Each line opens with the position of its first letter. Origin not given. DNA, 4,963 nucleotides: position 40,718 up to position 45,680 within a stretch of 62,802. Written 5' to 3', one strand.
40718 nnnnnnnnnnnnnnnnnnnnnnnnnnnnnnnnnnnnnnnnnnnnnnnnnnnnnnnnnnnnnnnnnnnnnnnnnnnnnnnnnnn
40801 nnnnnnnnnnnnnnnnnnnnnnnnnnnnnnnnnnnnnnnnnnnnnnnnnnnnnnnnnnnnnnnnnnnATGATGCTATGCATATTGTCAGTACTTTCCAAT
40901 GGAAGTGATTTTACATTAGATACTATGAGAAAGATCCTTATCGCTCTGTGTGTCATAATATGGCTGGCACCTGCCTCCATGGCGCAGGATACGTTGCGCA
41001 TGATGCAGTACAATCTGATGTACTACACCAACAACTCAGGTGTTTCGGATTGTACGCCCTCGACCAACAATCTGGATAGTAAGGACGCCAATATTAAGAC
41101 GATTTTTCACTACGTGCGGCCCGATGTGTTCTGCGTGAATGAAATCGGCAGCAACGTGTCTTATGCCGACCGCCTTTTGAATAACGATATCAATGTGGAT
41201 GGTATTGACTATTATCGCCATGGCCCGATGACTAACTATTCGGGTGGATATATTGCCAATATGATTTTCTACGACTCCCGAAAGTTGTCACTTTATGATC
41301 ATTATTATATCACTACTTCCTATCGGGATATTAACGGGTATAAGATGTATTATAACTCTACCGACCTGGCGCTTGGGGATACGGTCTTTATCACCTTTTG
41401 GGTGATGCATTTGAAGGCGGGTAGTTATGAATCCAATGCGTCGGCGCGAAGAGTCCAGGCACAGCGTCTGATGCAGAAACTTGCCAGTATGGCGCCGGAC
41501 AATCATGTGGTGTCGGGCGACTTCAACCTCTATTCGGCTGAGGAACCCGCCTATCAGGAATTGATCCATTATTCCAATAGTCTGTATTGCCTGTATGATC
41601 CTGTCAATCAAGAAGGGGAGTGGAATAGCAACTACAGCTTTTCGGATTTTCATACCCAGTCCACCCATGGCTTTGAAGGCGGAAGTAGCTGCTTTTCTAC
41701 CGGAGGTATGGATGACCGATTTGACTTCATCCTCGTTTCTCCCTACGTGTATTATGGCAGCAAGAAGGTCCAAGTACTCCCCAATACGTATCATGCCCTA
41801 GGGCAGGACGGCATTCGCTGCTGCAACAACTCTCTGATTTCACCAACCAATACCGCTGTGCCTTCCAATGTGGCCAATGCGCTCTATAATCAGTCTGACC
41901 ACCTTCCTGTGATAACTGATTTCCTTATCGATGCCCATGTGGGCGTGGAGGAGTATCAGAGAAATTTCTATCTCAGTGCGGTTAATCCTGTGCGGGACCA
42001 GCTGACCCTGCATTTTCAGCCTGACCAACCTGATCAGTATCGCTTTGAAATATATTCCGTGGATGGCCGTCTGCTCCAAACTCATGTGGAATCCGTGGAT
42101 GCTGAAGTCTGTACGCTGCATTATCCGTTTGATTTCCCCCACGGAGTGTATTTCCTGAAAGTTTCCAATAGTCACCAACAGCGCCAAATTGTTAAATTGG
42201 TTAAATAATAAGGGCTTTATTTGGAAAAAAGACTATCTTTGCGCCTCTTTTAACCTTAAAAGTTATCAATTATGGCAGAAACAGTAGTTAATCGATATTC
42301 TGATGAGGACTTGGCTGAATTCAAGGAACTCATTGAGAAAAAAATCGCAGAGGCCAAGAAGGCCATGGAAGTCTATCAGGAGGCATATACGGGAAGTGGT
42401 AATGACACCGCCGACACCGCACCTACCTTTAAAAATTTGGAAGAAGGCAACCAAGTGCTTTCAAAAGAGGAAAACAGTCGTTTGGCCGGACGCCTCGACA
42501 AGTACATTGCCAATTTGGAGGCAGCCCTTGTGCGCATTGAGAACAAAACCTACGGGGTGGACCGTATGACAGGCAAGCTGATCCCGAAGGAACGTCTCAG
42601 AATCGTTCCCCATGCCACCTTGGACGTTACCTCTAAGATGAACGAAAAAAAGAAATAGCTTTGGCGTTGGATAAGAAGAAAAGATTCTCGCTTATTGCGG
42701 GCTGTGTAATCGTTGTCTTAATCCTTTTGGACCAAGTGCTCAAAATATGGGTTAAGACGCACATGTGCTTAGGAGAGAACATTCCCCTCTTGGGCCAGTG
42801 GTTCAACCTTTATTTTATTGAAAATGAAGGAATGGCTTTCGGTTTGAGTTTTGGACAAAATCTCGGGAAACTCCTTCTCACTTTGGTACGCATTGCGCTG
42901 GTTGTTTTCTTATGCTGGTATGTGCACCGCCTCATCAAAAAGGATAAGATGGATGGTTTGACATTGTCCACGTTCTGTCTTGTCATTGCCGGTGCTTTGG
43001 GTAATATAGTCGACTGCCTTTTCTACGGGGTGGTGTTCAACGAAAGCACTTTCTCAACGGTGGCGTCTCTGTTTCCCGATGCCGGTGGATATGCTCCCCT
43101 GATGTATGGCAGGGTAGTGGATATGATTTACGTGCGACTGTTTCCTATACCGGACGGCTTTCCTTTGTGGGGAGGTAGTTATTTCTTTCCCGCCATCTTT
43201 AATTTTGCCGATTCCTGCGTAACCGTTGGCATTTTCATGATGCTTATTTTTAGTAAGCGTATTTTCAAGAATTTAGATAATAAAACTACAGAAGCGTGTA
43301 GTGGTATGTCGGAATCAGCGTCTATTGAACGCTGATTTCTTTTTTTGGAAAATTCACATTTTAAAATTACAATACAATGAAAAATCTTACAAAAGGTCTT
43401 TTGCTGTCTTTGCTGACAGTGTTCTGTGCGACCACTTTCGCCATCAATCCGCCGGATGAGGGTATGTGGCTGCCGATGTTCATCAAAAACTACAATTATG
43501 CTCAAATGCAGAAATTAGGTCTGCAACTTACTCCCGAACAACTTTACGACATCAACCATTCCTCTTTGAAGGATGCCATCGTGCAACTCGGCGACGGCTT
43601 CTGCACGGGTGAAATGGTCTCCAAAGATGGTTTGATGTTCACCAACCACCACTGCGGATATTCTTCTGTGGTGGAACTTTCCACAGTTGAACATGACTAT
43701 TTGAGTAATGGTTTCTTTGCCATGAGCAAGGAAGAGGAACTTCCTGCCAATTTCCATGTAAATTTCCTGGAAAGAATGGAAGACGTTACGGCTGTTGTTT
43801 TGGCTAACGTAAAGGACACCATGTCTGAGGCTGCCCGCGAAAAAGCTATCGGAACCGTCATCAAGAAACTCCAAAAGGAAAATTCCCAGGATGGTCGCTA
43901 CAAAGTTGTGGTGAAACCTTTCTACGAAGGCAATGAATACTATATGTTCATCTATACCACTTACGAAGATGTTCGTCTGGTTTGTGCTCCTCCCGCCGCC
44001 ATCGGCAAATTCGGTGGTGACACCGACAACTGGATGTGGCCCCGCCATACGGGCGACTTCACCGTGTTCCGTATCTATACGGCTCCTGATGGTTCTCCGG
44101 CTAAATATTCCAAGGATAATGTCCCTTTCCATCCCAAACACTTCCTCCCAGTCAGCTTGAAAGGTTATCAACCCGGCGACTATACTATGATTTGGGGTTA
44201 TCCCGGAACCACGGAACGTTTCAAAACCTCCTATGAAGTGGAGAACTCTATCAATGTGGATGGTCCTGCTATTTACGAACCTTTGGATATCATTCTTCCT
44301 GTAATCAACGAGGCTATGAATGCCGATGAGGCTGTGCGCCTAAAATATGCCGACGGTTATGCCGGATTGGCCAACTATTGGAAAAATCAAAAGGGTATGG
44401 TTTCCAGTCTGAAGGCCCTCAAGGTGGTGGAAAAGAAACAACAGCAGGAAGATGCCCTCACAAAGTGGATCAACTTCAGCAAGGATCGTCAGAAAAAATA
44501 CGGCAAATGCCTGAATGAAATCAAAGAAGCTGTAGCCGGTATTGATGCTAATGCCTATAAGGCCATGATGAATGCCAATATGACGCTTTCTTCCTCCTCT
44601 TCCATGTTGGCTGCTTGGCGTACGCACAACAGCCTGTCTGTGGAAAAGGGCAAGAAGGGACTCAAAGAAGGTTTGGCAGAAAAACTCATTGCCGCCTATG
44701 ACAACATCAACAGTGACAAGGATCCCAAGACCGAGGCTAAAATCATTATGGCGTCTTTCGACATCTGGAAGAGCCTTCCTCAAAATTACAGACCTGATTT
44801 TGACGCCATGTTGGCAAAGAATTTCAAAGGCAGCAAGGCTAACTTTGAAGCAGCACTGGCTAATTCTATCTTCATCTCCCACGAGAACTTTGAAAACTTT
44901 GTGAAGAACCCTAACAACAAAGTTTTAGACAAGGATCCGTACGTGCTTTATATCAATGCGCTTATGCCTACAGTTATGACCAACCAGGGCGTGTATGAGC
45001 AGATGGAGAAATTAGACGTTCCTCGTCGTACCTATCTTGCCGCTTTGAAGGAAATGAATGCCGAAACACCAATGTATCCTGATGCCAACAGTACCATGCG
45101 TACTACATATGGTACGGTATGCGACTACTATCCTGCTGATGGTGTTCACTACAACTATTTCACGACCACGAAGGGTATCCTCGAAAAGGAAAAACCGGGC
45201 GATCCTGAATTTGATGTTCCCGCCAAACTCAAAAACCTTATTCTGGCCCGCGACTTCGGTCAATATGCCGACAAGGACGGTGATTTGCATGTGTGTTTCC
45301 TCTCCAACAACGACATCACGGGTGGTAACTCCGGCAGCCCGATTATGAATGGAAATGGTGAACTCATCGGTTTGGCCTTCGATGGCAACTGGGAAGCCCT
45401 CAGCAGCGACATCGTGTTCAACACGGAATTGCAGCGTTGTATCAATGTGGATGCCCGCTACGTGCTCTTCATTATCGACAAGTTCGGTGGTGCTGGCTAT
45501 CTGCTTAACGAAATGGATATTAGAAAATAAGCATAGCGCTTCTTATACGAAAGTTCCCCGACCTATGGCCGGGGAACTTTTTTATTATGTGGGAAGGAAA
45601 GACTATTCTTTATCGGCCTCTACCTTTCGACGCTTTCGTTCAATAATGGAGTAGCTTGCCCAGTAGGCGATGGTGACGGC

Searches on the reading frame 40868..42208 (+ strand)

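Call 20: search_protein_families(library=ncbifam, proteins=[window:40868-42208:+], max_evalue=0.00001)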
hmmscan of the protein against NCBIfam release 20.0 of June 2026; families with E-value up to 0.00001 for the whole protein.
window:40868-42208:+ (446 aa): 1 family
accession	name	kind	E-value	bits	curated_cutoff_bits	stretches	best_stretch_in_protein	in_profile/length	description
TIGR04183.1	Por_Secre_tail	domain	1e-08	35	23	1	373-446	4-71/72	T9SS type A sorting domain-containing protein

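Call 62: search_protein_families(library=pfam, proteins=[window:40868-42208:+], max_evalue=0.001)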
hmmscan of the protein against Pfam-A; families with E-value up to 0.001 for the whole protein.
window:40868-42208:+ (446 aa): 2 families
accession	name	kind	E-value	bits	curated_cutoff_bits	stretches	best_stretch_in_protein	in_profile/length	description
PF03372.29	Exo_endo_phos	-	2.2e-06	28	24.5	1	69-308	15-220/225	Endonuclease/Exonuclease/phosphatase family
PF18962.6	Por_Secre_tail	-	1.4e-05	25.7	27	1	373-442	4-71/75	Secretion system C-terminal sorting domain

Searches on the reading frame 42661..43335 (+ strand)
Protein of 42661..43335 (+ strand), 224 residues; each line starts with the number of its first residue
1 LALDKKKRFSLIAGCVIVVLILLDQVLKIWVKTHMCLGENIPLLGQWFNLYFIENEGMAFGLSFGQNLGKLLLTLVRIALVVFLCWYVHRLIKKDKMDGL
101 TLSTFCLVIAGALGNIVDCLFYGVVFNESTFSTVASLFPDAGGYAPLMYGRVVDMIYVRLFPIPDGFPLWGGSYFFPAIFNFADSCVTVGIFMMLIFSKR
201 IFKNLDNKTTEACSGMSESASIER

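Call 62: search_protein_families(library=pfam, proteins=[window:42661-43335:+], max_evalue=0.001)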
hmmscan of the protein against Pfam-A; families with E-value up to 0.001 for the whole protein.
window:42661-43335:+ (224 aa): 1 family
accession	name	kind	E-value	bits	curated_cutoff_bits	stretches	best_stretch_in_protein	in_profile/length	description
PF01252.23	Peptidase_A8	-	8.8e-34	117.2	25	1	16-197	1-139/142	Signal peptidase (SPase) II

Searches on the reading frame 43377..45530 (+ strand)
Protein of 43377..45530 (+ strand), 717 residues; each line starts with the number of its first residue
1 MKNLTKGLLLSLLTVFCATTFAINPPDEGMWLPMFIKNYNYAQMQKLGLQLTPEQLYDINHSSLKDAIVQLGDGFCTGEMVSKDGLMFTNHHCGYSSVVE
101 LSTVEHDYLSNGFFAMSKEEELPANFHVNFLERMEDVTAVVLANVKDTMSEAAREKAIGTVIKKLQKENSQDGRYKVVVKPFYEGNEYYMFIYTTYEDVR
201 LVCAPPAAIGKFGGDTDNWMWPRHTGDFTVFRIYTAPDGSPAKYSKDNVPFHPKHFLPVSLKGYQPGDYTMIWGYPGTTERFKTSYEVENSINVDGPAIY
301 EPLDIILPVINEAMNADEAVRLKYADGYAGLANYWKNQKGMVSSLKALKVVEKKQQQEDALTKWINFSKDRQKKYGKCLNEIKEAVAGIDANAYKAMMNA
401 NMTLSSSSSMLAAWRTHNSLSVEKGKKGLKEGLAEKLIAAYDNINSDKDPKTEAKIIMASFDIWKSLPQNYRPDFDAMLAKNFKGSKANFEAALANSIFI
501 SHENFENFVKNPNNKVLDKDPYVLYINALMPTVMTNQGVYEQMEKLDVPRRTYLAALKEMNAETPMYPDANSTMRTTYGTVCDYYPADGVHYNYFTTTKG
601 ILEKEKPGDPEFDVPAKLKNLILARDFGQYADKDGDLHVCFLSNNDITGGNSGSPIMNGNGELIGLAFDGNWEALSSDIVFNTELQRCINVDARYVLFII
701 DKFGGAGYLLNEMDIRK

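Call 20: search_protein_families(library=ncbifam, proteins=[window:43377-45530:+], max_evalue=0.00001)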
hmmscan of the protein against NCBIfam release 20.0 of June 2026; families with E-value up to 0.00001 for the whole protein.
window:43377-45530:+ (717 aa): 1 family
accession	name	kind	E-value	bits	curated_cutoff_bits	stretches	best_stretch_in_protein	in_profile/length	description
NF053519.1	DipepPtdsDpp7Prph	equivalog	1.2e-215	718.2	1200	1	9-714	5-706/708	dipeptidyl-peptidase Dpp7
